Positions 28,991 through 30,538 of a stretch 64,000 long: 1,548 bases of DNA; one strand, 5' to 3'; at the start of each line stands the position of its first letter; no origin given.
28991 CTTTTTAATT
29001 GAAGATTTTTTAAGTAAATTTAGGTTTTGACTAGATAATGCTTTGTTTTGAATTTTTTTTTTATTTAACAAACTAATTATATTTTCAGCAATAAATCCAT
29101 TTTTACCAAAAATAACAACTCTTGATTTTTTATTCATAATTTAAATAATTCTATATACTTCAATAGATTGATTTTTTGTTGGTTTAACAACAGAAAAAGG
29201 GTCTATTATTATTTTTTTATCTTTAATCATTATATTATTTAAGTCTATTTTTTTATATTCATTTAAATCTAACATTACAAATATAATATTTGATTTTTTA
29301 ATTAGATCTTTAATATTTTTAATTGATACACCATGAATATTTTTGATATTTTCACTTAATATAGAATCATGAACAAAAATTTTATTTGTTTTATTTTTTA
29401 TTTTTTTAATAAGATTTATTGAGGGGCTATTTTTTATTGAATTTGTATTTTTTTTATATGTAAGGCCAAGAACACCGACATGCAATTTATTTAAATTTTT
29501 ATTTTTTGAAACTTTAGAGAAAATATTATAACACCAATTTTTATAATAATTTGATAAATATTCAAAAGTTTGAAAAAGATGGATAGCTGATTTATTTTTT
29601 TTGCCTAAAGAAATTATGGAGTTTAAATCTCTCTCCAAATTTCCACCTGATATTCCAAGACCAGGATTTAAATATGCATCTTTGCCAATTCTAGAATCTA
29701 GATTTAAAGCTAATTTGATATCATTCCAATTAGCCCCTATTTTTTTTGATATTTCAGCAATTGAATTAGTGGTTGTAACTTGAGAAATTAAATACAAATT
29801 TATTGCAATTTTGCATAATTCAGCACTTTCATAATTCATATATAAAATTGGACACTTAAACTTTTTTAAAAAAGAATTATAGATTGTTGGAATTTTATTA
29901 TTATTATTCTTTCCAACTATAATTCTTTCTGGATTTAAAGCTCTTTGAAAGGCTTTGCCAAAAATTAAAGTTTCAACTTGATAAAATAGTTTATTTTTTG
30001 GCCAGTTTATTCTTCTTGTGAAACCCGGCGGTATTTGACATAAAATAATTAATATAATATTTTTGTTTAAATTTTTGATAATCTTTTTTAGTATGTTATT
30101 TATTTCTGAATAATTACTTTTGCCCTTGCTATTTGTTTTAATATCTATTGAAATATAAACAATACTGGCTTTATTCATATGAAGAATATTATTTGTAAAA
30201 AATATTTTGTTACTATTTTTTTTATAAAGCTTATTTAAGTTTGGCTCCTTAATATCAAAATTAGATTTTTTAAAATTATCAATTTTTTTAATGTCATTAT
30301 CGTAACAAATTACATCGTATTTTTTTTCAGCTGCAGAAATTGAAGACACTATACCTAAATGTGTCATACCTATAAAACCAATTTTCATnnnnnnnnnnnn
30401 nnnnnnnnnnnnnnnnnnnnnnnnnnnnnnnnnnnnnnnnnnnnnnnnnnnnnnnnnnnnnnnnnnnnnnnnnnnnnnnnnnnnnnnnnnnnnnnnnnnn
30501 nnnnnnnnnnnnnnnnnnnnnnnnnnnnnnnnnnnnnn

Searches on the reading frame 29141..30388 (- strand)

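Call 21: search_protein_families(library=pfam, proteins=[window:29141-30388:-], max_evalue=0.0001)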
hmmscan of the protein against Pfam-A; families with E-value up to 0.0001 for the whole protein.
window:29141-30388:- (415 aa): 3 families
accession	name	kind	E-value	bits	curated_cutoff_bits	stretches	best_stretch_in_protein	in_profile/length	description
PF03721.20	UDPG_MGDP_dh_N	-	1.3e-20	74.2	27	1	1-164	1-179/187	UDP-glucose/GDP-mannose dehydrogenase family, NAD binding domain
PF03720.21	UDPG_MGDP_dh_C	-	8.7e-17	61.8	30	1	305-402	1-102/103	UDP-glucose/GDP-mannose dehydrogenase family, UDP binding domain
PF00984.24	UDPG_MGDP_dh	-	3.4e-16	59.6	25.4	1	187-274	1-87/94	UDP-glucose/GDP-mannose dehydrogenase family, central domain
